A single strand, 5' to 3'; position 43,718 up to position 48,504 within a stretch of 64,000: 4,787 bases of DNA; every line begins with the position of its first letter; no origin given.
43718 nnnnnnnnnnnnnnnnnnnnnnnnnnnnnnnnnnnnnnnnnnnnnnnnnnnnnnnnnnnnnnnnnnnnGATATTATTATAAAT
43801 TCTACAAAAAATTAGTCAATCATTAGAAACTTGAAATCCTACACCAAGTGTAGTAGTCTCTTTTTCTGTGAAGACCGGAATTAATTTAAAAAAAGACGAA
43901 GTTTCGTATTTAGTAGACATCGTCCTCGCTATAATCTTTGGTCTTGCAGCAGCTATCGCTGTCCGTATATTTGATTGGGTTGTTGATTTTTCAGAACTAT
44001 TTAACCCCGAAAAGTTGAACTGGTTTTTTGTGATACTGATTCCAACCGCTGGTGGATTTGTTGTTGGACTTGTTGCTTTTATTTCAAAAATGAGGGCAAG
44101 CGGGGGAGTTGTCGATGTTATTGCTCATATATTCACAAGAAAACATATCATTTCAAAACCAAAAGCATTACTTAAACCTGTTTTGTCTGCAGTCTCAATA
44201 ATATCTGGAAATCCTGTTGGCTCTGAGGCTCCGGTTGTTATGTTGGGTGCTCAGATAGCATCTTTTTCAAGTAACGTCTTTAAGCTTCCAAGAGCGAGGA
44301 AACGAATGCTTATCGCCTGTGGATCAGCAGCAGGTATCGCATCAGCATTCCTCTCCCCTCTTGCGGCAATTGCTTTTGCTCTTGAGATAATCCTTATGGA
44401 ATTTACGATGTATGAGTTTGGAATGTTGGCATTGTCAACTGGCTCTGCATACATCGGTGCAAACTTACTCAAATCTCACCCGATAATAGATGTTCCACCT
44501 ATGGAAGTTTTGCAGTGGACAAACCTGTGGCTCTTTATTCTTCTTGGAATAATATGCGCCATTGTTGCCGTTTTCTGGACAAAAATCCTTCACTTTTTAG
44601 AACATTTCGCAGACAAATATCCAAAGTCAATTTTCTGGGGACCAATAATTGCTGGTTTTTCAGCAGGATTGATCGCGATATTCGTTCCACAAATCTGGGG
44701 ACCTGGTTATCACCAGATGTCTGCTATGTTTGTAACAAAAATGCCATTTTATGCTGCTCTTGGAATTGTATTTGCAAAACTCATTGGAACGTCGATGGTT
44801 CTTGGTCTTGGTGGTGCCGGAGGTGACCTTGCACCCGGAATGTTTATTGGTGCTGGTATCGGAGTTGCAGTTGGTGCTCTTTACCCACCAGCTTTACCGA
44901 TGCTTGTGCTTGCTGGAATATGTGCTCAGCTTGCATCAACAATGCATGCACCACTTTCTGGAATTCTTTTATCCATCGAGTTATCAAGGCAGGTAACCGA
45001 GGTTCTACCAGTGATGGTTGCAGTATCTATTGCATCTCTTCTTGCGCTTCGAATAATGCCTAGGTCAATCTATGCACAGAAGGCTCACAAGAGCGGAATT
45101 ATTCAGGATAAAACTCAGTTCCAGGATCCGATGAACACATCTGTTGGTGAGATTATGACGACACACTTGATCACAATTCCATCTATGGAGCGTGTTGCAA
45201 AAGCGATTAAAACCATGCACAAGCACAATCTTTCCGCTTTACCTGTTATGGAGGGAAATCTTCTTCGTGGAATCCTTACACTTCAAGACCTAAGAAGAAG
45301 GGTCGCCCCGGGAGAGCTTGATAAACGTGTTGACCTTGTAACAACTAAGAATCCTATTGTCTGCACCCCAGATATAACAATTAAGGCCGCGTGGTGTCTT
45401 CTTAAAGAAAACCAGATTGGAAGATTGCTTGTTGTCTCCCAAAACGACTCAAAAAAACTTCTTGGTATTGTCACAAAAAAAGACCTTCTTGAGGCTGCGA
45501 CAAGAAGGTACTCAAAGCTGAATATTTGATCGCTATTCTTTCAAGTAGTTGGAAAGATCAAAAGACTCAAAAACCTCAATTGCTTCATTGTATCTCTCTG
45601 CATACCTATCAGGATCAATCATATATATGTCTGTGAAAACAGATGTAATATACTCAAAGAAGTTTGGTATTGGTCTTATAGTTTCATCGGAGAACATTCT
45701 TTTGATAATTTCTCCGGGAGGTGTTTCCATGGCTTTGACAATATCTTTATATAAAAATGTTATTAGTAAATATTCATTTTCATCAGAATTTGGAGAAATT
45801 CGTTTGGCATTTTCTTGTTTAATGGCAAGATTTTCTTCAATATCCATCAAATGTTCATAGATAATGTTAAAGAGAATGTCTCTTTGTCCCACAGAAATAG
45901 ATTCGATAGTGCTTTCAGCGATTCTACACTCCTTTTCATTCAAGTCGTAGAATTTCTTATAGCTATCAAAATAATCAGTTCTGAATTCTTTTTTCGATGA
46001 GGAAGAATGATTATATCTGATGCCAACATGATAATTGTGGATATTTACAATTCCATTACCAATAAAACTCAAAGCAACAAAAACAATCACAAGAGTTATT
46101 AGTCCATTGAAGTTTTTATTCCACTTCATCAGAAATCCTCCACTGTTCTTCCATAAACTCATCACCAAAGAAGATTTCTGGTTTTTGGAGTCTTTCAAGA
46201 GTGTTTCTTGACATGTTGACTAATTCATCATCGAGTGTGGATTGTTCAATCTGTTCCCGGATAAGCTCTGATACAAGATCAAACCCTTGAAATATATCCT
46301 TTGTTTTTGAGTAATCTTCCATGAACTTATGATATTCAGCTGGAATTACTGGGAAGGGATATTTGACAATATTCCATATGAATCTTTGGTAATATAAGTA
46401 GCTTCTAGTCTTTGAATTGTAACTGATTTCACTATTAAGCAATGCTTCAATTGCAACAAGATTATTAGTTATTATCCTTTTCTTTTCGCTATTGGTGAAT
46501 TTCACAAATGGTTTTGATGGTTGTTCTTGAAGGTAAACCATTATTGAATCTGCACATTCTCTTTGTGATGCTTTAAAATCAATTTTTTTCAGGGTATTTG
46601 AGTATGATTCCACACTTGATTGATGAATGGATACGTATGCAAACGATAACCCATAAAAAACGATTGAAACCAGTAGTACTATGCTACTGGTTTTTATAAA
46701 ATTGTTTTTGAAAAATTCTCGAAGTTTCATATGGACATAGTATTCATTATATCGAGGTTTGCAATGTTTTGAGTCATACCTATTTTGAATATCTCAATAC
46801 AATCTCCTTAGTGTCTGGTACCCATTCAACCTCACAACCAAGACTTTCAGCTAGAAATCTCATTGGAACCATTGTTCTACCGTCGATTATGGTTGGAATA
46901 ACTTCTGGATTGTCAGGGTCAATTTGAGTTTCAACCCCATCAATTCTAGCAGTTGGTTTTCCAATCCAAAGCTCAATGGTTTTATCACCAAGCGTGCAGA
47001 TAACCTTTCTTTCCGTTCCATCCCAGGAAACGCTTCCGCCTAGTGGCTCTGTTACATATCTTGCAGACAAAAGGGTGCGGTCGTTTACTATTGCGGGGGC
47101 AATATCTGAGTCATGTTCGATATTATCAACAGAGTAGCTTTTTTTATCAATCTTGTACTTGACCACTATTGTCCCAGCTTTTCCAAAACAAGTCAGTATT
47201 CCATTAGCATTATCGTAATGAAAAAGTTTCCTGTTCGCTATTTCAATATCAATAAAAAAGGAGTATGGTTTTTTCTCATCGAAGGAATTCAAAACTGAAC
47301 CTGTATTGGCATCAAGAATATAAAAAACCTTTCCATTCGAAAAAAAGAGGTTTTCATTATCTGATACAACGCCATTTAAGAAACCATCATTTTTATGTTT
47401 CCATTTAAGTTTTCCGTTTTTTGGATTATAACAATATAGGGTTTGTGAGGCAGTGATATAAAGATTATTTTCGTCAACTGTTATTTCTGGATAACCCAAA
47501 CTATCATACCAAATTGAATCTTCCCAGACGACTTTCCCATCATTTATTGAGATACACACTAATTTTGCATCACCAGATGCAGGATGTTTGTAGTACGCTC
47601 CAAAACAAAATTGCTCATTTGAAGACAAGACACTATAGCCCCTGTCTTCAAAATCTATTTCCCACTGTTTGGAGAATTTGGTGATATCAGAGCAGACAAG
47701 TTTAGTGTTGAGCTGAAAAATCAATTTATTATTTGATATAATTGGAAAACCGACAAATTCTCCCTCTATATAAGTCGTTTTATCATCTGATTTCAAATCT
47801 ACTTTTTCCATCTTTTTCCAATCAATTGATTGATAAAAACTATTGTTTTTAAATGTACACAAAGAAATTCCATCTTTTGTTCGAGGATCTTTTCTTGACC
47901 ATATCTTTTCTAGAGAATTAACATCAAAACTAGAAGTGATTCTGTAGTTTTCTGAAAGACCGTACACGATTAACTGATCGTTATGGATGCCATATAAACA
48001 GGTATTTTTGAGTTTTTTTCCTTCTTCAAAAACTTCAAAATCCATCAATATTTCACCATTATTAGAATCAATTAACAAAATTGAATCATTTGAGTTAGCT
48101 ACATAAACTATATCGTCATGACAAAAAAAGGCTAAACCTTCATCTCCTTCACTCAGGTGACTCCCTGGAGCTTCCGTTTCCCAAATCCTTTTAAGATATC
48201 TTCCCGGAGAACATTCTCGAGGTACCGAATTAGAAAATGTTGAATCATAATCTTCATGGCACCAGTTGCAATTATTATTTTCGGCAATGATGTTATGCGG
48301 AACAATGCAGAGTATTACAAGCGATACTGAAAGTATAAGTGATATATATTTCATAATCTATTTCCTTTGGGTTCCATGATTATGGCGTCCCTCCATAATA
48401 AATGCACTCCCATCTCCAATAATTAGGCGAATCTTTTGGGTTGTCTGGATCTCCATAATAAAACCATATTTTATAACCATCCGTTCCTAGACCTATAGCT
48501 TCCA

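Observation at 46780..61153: Tandem array of four same-strand giant surface-protein genes (8 in the window) sharing one C-terminal CAO-N-like anchoring module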

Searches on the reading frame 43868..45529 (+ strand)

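Call 7: search_protein_families(library=pfam, proteins=[window:43868-45529:+], max_evalue=0.001)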
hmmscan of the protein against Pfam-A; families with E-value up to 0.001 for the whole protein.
window:43868-45529:+ (553 aa): 2 families
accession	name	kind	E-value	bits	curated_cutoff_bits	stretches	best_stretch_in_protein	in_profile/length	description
PF00654.25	Voltage_CLC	-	1.3e-67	228.9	24.8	1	64-393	4-345/346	Voltage gated chloride channel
PF00571.33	CBS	-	5.3e-27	94.4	24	2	491-544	4-55/57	CBS domain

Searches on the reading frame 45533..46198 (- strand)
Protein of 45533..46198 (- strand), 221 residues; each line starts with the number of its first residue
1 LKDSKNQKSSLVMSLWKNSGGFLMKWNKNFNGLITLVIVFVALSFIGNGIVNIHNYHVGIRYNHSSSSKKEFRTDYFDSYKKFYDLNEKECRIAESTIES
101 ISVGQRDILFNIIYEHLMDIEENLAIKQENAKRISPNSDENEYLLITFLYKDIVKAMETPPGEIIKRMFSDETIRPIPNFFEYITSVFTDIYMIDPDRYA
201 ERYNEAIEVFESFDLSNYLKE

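Call 7: search_protein_families(library=pfam, proteins=[window:45533-46198:-], max_evalue=0.001)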
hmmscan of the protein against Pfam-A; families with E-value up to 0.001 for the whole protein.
window:45533-46198:- (221 aa): 0 families

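Call 59: find_related_loci(query=window:45533-46198:-, collection=metagenome_contigs, flank=10000)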
Query window:45533-46198:- (221 aa) in metagenome_contigs; peptide patterns used: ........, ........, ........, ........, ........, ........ (x = any residue, [..] = any of these).
108 stretches matched a pattern, but none encodes a relative of the query by tblastn (E <= 1e-3).

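Call 60: find_homologous_proteins(query=window:45533-46198:-, max_evalue=1e-10)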
Query window:45533-46198:- (221 aa): 2 proteins with E <= 1e-10 among 118 candidates.
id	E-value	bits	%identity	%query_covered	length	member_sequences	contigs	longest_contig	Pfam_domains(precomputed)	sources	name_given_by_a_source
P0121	2.7e-125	434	100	90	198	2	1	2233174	-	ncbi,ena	-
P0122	1.2e-70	255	59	89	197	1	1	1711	-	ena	-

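Call 61: find_encoding_contigs(protein=P0121, flank=10000, max_places=4)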
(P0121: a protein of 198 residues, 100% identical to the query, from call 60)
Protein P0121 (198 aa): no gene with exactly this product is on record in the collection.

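Call 62: list_cluster_members(proteins=[P0121, P0092, P0001])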
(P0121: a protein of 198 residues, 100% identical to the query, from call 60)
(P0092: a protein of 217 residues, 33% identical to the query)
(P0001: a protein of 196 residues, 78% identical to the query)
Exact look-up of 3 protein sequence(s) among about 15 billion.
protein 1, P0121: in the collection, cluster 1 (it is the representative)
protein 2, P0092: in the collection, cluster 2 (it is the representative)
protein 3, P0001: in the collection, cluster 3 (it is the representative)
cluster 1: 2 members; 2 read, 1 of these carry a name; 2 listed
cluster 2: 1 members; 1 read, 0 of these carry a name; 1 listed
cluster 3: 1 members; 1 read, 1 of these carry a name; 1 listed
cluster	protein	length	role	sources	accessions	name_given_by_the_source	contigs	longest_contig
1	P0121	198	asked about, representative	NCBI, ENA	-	-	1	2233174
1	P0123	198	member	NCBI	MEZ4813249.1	MAG: hypothetical protein R2883_07240 [Caldisericia bacterium]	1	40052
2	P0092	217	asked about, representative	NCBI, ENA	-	-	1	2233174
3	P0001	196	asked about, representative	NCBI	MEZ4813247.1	MAG: copper amine oxidase N-terminal domain-containing protein [Caldisericia bacterium]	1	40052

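Call 71: search_protein_families(library=ncbifam, proteins=[window:45533-46198:-], max_evalue=0.001)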
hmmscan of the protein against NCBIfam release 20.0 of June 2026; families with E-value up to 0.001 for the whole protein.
window:45533-46198:- (221 aa): 0 families

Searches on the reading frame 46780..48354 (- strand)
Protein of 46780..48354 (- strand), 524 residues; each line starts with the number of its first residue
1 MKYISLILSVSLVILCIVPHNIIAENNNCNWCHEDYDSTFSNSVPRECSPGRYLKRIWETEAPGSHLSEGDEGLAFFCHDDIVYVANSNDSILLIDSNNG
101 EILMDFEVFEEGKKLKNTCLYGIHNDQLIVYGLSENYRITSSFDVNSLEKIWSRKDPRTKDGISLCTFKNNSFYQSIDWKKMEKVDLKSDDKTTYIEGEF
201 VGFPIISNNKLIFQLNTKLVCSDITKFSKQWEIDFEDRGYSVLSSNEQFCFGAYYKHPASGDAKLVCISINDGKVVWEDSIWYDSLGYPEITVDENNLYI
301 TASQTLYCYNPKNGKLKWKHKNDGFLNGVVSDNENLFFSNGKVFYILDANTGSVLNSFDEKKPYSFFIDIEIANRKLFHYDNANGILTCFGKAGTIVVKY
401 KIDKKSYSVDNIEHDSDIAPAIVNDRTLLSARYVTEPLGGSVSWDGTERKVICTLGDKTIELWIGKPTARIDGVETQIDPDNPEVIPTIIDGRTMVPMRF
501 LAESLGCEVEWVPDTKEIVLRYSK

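Call 4: search_protein_families(library=pfam, proteins=[window:46780-48354:-], max_evalue=0.01)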
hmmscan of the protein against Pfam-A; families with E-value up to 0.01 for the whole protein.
window:46780-48354:- (524 aa): 4 families
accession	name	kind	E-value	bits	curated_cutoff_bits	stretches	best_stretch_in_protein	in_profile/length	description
PF07833.16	Cu_amine_oxidN1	-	5.5e-29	100.7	24.2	1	409-519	2-107/108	Copper amine oxidase N-terminal domain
PF13360.13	PQQ_2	-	3.9e-17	63.1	27.6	2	264-402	4-146/233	Outer membrane protein assembly factor BamB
PF13570.13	Beta-prop_ACSF4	-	1.3e-11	45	133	1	217-409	71-260/329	Beta-alanine-activating enzyme, beta-propeller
PF25293.1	Beta-prop_EMC1_N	-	0.00057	20.1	34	0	270-322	92-147/219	EMC1 N-terminal beta-propeller domain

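Call 9: find_encoding_contigs(protein=window:46780-48354:-, flank=10000, max_places=4)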
Protein window:46780-48354:- (524 aa): no gene with exactly this product is on record in the collection.

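Call 71: search_protein_families(library=ncbifam, proteins=[window:46780-48354:-], max_evalue=0.001)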
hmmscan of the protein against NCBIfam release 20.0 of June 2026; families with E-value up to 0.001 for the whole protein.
window:46780-48354:- (524 aa): 4 families
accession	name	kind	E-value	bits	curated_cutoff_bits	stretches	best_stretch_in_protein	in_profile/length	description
TIGR03300.1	assembly_YfgL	equivalog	1.7e-05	23.7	285.2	0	262-321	199-306/377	outer membrane protein assembly factor BamB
NF008351.0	PRK11138.1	equivalog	4.6e-05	22.1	423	0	260-323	127-189/394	outer membrane protein assembly factor BamB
TIGR03075.1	PQQ_enz_alc_DH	subfamily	0.00021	20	480.05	0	266-359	411-502/530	PQQ-dependent dehydrogenase, methanol/ethanol family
TIGR04528.1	acido_non_PQQ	subfamily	0.00042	19.2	650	0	200-285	50-134/493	acido-empty-quinoprotein group A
